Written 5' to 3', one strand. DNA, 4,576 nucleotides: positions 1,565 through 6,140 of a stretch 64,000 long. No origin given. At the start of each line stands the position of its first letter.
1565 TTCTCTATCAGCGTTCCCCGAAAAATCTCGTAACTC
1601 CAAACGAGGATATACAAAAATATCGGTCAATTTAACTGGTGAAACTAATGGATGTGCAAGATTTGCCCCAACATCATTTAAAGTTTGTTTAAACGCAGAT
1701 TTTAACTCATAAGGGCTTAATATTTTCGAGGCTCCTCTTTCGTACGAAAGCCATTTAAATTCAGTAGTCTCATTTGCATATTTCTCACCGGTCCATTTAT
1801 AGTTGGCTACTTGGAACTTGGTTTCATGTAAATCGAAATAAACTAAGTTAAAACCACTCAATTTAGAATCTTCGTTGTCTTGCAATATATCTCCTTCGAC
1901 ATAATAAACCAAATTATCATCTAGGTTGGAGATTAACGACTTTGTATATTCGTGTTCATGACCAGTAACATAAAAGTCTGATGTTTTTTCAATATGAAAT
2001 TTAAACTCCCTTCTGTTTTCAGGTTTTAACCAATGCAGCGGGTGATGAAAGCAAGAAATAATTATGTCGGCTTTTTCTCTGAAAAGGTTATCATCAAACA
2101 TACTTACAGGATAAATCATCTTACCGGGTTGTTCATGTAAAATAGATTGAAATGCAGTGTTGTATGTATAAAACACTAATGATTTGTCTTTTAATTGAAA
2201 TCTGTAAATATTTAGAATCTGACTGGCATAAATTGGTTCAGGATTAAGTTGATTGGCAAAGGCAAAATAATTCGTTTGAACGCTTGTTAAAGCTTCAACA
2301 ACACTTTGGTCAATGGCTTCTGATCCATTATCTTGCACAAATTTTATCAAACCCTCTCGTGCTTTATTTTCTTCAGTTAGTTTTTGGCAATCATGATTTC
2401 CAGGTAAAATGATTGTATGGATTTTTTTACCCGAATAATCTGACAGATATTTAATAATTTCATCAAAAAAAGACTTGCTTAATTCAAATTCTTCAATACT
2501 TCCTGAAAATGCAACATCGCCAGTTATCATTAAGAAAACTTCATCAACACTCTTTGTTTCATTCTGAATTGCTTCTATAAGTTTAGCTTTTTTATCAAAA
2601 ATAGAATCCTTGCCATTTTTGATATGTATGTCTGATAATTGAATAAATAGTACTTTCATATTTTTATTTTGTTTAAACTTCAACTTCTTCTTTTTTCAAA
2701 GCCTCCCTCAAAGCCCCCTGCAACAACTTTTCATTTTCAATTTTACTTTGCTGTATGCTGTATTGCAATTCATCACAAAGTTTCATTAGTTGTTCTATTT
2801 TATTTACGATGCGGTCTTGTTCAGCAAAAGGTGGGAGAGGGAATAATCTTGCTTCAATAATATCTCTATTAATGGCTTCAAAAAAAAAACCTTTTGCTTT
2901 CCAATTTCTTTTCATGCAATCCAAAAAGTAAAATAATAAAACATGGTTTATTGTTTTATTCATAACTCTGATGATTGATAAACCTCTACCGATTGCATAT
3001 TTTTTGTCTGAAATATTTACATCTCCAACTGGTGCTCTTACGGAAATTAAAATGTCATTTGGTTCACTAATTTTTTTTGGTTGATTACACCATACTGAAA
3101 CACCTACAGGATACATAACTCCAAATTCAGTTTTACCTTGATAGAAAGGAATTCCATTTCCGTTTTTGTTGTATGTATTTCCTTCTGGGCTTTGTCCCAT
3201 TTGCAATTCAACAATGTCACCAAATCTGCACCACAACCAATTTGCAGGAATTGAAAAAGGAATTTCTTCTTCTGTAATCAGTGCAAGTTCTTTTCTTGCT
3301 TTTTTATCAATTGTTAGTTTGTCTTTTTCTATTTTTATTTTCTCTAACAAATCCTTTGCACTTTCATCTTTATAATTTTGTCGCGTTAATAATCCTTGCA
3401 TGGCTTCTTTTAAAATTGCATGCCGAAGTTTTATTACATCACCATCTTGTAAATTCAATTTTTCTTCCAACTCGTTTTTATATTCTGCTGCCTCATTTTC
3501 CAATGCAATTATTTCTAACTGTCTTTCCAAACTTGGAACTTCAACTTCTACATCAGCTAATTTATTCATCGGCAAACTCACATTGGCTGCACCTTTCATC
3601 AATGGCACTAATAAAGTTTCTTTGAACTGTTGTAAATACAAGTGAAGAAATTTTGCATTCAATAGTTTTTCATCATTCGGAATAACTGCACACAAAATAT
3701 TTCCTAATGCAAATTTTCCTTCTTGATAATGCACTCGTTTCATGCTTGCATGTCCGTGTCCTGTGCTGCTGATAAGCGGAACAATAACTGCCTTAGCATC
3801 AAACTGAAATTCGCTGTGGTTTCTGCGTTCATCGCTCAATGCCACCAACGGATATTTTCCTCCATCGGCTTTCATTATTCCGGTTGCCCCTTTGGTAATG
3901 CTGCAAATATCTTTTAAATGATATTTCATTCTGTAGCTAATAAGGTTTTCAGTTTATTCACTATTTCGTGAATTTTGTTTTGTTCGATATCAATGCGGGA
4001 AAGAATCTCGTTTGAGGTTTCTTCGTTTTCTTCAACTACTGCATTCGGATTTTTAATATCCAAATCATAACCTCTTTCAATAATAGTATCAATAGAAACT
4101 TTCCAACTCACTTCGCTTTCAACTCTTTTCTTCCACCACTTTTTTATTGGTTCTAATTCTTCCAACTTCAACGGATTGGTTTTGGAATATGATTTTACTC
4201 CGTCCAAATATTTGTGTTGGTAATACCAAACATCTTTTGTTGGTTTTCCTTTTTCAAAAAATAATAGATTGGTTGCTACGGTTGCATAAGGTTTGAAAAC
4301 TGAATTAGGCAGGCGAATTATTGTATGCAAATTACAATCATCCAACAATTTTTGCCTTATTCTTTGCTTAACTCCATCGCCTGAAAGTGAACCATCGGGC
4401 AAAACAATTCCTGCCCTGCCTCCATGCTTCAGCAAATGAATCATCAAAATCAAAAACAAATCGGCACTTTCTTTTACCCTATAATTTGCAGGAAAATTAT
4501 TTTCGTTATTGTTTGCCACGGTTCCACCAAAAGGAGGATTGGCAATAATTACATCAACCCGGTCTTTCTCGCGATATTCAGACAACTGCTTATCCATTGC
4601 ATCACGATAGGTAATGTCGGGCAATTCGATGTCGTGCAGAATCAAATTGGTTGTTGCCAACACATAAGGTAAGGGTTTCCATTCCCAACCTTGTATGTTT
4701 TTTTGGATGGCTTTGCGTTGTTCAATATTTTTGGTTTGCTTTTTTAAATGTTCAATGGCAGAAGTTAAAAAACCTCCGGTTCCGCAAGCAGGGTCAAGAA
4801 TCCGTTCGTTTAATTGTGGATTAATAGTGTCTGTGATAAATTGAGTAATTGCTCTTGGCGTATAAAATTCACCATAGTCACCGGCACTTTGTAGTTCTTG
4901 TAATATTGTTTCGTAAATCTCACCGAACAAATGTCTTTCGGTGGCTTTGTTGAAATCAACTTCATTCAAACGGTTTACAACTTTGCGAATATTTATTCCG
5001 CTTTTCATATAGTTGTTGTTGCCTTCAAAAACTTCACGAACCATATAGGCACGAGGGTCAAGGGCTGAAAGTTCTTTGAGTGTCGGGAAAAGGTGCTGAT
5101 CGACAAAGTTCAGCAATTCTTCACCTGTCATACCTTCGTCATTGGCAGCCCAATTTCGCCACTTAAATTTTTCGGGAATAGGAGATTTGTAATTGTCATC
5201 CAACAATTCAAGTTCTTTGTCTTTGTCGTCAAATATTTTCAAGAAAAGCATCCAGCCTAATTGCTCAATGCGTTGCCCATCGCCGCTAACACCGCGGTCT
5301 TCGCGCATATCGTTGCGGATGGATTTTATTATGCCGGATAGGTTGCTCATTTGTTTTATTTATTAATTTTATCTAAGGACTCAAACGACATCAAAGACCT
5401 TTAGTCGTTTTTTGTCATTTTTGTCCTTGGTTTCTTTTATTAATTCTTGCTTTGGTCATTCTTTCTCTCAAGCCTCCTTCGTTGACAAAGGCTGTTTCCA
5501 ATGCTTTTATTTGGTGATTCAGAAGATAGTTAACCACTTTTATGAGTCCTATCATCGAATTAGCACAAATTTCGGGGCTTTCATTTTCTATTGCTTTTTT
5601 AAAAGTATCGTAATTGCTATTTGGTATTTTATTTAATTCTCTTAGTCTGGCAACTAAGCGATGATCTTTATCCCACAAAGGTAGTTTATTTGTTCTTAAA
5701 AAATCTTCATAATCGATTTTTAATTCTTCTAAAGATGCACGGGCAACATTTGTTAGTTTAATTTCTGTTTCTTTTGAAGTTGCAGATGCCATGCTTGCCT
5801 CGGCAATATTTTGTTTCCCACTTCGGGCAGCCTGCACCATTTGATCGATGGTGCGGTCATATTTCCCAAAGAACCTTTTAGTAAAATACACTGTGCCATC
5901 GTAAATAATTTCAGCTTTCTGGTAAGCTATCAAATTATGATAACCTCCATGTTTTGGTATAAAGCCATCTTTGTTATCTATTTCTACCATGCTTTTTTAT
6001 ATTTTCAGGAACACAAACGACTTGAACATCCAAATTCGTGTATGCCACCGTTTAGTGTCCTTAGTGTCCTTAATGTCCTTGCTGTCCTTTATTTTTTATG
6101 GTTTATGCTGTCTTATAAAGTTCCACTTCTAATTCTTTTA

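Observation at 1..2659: Unlisted >886-aa metallophosphoesterase / P-loop NTPase fusion, 13 nt downstream of hsdS: candidate R-M-linked defence effector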

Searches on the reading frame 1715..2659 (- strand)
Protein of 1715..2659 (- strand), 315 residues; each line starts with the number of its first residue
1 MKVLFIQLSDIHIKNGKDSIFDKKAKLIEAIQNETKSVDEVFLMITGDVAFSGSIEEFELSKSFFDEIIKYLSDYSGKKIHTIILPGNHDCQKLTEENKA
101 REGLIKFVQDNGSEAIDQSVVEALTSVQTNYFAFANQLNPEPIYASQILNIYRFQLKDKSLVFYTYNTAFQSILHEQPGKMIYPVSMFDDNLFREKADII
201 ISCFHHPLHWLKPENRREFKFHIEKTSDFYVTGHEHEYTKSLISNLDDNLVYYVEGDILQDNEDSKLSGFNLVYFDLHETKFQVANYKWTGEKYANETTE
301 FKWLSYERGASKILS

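Call 66: predict_structure(alignment_id=A4)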
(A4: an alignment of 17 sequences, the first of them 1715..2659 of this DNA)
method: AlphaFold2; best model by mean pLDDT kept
length: 315 residues; sequences in the alignment: 17
mean_pLDDT: 87.4   pTM: 0.89
mean pLDDT of the five models: 87.4, 86.8, 86.6, 85.7, 85.1
residues with pLDDT >= 90: 203; 70-90: 82; 50-70: 15; < 50: 15
segments of 3 or more residues with pLDDT < 50: 236-248
pLDDT, mean of each block of 10 residues (from residue 1): 95 83 95 95 94 91 97 97 86 58 91 93 92 96 97 94 96 82 93 92 92 92 92 58 45 85 85 94 93 88 81 65
secondary structure, 60 per line:
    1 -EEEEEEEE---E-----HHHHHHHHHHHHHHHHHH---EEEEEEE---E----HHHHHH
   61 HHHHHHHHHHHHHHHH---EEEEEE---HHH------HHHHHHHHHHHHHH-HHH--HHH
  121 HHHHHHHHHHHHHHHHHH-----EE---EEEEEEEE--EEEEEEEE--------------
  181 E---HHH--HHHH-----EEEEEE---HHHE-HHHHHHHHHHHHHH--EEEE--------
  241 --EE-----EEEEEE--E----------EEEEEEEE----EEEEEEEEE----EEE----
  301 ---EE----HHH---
elements in order: E2-9 H19-36 E40-46 H55-76 E80-85 H98-111 H118-138 E149-156 E159-166 H190-193 E199-204 H213-226 E229-232 E250-255 E269-276 E281-289 E294-296
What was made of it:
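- Phosphoesterase domain alone: pLDDT 87 (call 66).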

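Call 68: fold_search(model_id=the predicted structure, library=pdb)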
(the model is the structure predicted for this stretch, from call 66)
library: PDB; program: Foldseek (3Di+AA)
matches with E <= 10: 868; with E <= 0.001: 104
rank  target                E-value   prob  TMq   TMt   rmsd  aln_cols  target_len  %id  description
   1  9a6c_B                7.9e-20  1.00  0.74  0.51   3.9       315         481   22  Integrative model of YYDD-YYDB by crosslinking MS and deep learning (released 2024-09-18)
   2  7ov8_A                7.1e-10  1.00  0.55  0.56   6.8       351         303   12  Crystal structure of pig purple acid phosphatase in complex with 4-(2-hydroxyethyl)-1-piperazineethanesulfonic acid (H (released 2022-03-23)
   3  1ute_A                7.6e-10  1.00  0.54  0.56   6.8       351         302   12  PIG PURPLE ACID PHOSPHATASE COMPLEXED WITH PHOSPHATE (released 1999-10-01)
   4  9k2e_B                1.0e-09  1.00  0.51  0.41   7.6       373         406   10  Crystal structure of mSMPDL3B-dimer (released 2025-10-22)
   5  7ov2_A                1.2e-09  1.00  0.55  0.57   6.8       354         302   12  Crystal structure of pig purple acid phosphatase in complex with L-glutamine, (poly)ethylene glycol fragments and glyc (released 2022-01-12)
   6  3ib7                  1.2e-09  1.00  0.48  0.51  11.0       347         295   13  Crystal structure of full length Rv0805 (released 2009-09-29)
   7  2bq8                  2.7e-09  1.00  0.56  0.58   6.8       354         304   14  Crystal structure of human purple acid phosphatase with an inhibitory conformation of the repression loop (released 2005-10-24)
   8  5uq6                  3.1e-09  1.00  0.55  0.57   6.7       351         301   12  PIG PURPLE ACID PHOSPHATASE COMPLEXED WITH PHOSPHATE IN TWO COORDINATION MODES ALONG WITH A BRIDGING HYDROXIDE ION (released 2017-05-24)
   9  2hyo                  3.5e-09  1.00  0.46  0.60   5.5       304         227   13  Crystal structure of Rv0805 N97A mutant (released 2006-12-26)
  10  1war                  3.9e-09  1.00  0.56  0.57   7.4       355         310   15  Recombinant Human Purple Acid Phosphatase expressed in Pichia Pastoris (released 2005-07-06)
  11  3d03_A                3.9e-09  1.00  0.45  0.50  12.2       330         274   13  1.9A structure of Glycerophoshphodiesterase (GpdQ) from Enterobacter aerogenes (released 2008-10-14)
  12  2zo9_B                3.9e-09  1.00  0.44  0.50  11.5       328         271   14  Malonate-bound structure of the glycerophosphodiesterase from Enterobacter aerogenes (GpdQ) and characterization of th (released 2008-10-07)
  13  1qhw_A                7.2e-09  1.00  0.54  0.56   7.1       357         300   15  PURPLE ACID PHOSPHATASE FROM RAT BONE (released 1999-09-15)
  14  2hyp                  8.2e-09  1.00  0.47  0.62   5.2       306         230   14  Crystal structure of Rv0805 D66A mutant (released 2006-12-26)
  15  2xmo_B                9.2e-09  1.00  0.53  0.42   8.5       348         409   13  The crystal structure of Lmo2642 (released 2011-02-23)
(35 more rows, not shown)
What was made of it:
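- On SbcCD / Mre11-Rad50: Mre11 ranks below small-molecule phosphoesterases (call 68).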

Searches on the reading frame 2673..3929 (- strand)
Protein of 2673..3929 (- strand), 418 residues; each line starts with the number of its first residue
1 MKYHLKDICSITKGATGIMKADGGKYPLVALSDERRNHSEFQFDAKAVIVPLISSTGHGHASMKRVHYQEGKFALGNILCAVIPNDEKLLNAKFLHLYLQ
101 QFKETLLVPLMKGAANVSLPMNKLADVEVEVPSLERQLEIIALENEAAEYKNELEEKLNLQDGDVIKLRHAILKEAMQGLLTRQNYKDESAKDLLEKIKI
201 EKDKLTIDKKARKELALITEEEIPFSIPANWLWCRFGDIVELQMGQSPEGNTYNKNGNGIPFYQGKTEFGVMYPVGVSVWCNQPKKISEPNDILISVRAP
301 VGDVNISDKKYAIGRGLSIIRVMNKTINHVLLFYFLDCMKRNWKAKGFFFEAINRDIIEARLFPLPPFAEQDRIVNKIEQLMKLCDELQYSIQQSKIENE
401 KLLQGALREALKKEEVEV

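Call 3: search_protein_families(library=pfam, proteins=[window:2673-3929:-], max_evalue=0.01)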
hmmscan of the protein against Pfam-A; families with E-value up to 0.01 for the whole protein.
window:2673-3929:- (418 aa): 1 family
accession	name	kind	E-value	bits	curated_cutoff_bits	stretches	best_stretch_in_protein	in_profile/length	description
PF01420.25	Methylase_S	-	5.5e-28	98.7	22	2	230-391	3-161/168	Type I restriction modification DNA specificity domain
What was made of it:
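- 2673..3929 (-): hsdS, Type I specificity subunit with two target-recognition domains. Pfam Methylase_S, two stretches (call 3).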

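Call 4: search_protein_families(library=padloc, proteins=[window:2673-3929:-], max_evalue=0.01)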
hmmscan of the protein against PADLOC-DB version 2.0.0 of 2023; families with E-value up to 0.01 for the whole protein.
window:2673-3929:- (418 aa): 86 families (the best 25 are shown)
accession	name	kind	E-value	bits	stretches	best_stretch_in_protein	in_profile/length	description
PDLC03076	Specificity_I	-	1.3e-58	197.4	2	167-397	5-242/488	Type I specificity subunit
PDLC03179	Specificity_I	-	4.1e-48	162.7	2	165-402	37-288/589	Type I specificity subunit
PDLC03184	Specificity_I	-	8.2e-41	138.3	1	227-402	8-181/554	Type I specificity subunit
PDLC03122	Specificity_I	-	2.7e-38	129.9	1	231-394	5-168/387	Type I specificity subunit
PDLC04137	mad5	-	1.1e-36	124.8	1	4-404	7-391/392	mads_5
PDLC03079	Specificity_I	-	1.6e-34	117.9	2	215-414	14-216/470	Type I specificity subunit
PDLC03138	Specificity_I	-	5.2e-32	109.5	1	4-387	111-455/485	Type I specificity subunit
PDLC03107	Specificity_I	-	4.5e-31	106.3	2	231-404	3-178/392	Type I specificity subunit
PDLC03114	Specificity_I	-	1.9e-30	104.2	1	227-409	6-192/410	Type I specificity subunit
PDLC03096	Specificity_I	-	2.1e-30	104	2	163-409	18-267/658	Type I specificity subunit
PDLC03162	Specificity_I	-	2.1e-29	100.6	2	280-393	65-179/431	Type I specificity subunit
PDLC03189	Specificity_I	-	2.4e-29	100.6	2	87-214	323-458/459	Type I specificity subunit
PDLC03196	Specificity_I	-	7.3e-28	95.2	2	291-414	460-589/792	Type I specificity subunit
PDLC03089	Specificity_I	-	7.8e-28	95.8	2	230-381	4-168/446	Type I specificity subunit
PDLC03056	Specificity_I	-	8.4e-28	95.2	2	161-259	177-278/590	Type I specificity subunit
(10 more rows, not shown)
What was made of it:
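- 2673..3929 (-): PADLOC Specificity_I (call 4).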

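Call 5: search_protein_families(library=ncbifam, proteins=[window:2673-3929:-], max_evalue=0.01)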
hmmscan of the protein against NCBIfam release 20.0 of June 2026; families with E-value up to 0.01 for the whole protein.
window:2673-3929:- (418 aa): 1 family
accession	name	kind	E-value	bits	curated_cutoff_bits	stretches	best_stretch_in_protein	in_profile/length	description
NF007278.0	PRK09737.1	equivalog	1.4e-09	37.2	662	2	92-213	328-459/461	type I restriction-modification system specificity subunit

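Call 8: find_encoding_contigs(protein=window:2673-3929:-, flank=10000, max_places=6)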
Protein window:2673-3929:- (418 aa): 2 contigs read that carry it; 2 places shown.
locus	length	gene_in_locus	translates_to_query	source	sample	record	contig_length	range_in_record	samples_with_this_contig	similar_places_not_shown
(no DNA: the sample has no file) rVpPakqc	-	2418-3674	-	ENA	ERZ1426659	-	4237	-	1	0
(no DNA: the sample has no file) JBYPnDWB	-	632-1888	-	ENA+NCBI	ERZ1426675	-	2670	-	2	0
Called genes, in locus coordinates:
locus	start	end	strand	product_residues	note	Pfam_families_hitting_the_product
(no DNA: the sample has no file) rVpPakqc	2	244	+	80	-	?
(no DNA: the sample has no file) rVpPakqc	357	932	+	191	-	PF05635:23S_rRNA_IVP (weak)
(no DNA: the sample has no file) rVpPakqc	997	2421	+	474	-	PF12161:HsdM_N, PF20473:MmeI_Mtase (faint), PF07669:Eco57I, PF02384:N6_Mtase, PF01170:UPF0020 (weak)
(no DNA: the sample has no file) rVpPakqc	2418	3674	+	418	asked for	PF01420:Methylase_S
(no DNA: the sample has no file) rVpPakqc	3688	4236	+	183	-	?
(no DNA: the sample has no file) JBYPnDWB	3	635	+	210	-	?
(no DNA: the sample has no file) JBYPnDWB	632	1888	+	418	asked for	PF01420:Methylase_S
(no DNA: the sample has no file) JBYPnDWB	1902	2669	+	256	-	?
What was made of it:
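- Tried and rejected: Recovering the left flank through hsdS (call 8).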

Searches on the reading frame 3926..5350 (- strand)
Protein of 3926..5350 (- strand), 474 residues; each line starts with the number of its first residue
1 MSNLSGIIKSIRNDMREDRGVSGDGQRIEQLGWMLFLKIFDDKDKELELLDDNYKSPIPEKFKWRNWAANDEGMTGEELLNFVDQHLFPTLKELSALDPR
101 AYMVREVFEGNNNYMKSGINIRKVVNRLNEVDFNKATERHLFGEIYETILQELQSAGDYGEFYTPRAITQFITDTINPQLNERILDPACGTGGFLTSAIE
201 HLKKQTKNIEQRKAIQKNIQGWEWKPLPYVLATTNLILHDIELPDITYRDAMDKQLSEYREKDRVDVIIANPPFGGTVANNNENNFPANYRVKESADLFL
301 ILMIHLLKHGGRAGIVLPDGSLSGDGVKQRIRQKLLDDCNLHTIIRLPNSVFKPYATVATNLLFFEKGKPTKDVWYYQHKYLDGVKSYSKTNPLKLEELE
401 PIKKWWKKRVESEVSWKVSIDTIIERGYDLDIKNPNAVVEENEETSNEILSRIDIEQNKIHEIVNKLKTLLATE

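Call 3: search_protein_families(library=pfam, proteins=[window:3926-5350:-], max_evalue=0.01)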
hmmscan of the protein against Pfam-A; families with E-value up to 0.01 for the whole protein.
window:3926-5350:- (474 aa): 6 families
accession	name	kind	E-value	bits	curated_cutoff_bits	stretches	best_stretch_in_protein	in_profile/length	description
PF02384.22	N6_Mtase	-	1.9e-74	251.3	20.4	1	138-443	2-310/311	N-6 DNA Methylase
PF12161.14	HsdM_N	-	7.8e-11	43.2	24.5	1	7-127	4-134/135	HsdM N-terminal domain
PF07669.17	Eco57I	-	7.9e-11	42.8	25.3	1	211-352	48-171/171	Eco57I restriction-modification methylase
PF01170.24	UPF0020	-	2.1e-06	28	22.3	1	178-282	26-139/197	RMKL-like, methyltransferase domain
PF20473.4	MmeI_Mtase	-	2.1e-06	27.5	27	1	182-243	21-89/259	MmeI, DNA-methyltransferase domain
PF05175.20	MTS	-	0.0017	18.5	23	0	169-276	20-110/170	Methyltransferase small domain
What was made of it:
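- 3926..5350 (-): hsdM, Type I N6-adenine methyltransferase. It overlaps hsdS by 4 nt. Pfam N6_Mtase and HsdM_N (call 3).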

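Call 4: search_protein_families(library=padloc, proteins=[window:3926-5350:-], max_evalue=0.01)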
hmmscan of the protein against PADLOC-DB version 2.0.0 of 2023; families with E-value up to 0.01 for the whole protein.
window:3926-5350:- (474 aa): 69 families (the best 25 are shown)
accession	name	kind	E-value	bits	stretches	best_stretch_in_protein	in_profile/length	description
PDLC03025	MTase_I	-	1.9e-191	635.6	2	3-422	2-433/569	Type I methyltransferase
PDLC03021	MTase_I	-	3.6e-173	574.9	1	4-472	3-490/491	Type I methyltransferase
PDLC03026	MTase_I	-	5.3e-73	244.8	1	18-470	19-470/487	Type I methyltransferase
PDLC04134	mad2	-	1.9e-58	196.5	1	7-408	144-486/492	mads_2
PDLC03036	MTase_I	-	1.8e-49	166.7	2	115-383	167-447/635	Type I methyltransferase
PDLC03022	MTase_I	-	9.3e-33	111.5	1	114-434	138-472/857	Type I methyltransferase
PDLC03318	MTase_II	-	2.2e-32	110.3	2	31-205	229-389/723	Type II methyltransferase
PDLC03031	MTase_I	-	2e-27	93.8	1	121-353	142-390/834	Type I methyltransferase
PDLC03035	MTase_I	-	2.2e-26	90.6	1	121-372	135-392/653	Type I methyltransferase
PDLC03018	MTase_I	-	2.4e-24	83.8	2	106-220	255-369/749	Type I methyltransferase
PDLC03033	MTase_I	-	8e-24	82.5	1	121-449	159-506/541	Type I methyltransferase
PDLC03029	MTase_I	-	2.9e-22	76.9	1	113-357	127-392/661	Type I methyltransferase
PDLC03218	MTase_II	-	3.5e-22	76.7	1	140-380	246-494/532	Type II methyltransferase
PDLC03034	MTase_I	-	5.4e-20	69.2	2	257-369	467-585/672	Type I methyltransferase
PDLC03027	MTase_I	-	8.3e-20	68.9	1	123-448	117-447/810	Type I methyltransferase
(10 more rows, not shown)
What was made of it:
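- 3926..5350 (-): PADLOC MTase_I, E 2e-191 (call 4).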

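Call 5: search_protein_families(library=ncbifam, proteins=[window:3926-5350:-], max_evalue=0.01)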
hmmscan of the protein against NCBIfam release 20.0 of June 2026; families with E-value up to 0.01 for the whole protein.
window:3926-5350:- (474 aa): 8 families
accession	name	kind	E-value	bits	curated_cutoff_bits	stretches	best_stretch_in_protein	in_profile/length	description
NF047738.1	antiphage_MADS2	equivalog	1.3e-36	126.1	720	2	28-214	200-365/654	methylation-associated defense system DNA methyltransferase MAD2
TIGR00497.1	hsdM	equivalog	1.2e-26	93.5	242.75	1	124-470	163-514/515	type I restriction-modification system subunit M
TIGR02987.1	met_A_Alw26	exception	1.4e-13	50.5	353.5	1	159-284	3-132/523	Alw26I/Eco31I/Esp3I family type II restriction adenine-specific DNA-methyltransferase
NF033452.1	BREX_1_MTaseX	exception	1.9e-08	32.7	500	1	264-405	507-653/1210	BREX-1 system adenine-specific DNA-methyltransferase PglX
NF033455.1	BREX_6_MTaseX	exception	5.6e-06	24.1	900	0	262-363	552-656/1319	BREX-6 system adenine-specific DNA-methyltransferase PglX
NF033451.1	BREX_2_MTaseX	equivalog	0.0014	16.4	400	1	140-210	178-253/1185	BREX-2 system adenine-specific DNA-methyltransferase PglX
TIGR01177.1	TIGR01177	hypoth_equivalog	0.0019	17.5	316.55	0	180-198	182-200/330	TIGR01177 family methyltransferase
TIGR03534.1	RF_mod_PrmC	equivalog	0.0073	15.8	199.1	0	175-274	83-166/253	peptide chain release factor N(5)-glutamine methyltransferase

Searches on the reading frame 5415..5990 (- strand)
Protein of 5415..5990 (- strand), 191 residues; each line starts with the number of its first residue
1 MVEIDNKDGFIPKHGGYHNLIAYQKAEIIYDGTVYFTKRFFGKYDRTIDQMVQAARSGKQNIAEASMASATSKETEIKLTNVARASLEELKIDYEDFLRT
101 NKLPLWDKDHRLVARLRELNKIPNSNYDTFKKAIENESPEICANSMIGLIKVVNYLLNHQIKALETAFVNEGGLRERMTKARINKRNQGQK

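Call 3: search_protein_families(library=pfam, proteins=[window:5415-5990:-], max_evalue=0.01)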
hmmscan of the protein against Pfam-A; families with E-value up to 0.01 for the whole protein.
window:5415-5990:- (191 aa): 1 family
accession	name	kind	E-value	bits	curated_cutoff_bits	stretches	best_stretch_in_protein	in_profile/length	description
PF05635.17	23S_rRNA_IVP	-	1e-06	29.4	33.8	1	19-91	2-73/106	23S rRNA-intervening sequence protein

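Call 4: search_protein_families(library=padloc, proteins=[window:5415-5990:-], max_evalue=0.01)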
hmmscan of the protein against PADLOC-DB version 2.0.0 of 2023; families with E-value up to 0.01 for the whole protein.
window:5415-5990:- (191 aa): 0 families

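Call 5: search_protein_families(library=ncbifam, proteins=[window:5415-5990:-], max_evalue=0.01)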
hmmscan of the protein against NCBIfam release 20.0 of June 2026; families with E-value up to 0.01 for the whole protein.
window:5415-5990:- (191 aa): 2 families
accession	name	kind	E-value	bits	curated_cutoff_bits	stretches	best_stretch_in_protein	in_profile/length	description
TIGR04258.1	4helix_suffix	equivalog_domain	1.1e-19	70.1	40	1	139-187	1-49/49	four helix bundle suffix domain-containing protein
TIGR02436.1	TIGR02436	subfamily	2.3e-07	31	24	1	23-125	2-103/109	four helix bundle protein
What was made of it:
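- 5415..5990 (-): Four-helix-bundle gene with the TIGR04258 suffix domain, lying between hsdR and hsdM. NCBIfam TIGR04258 and TIGR02436 (call 5).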
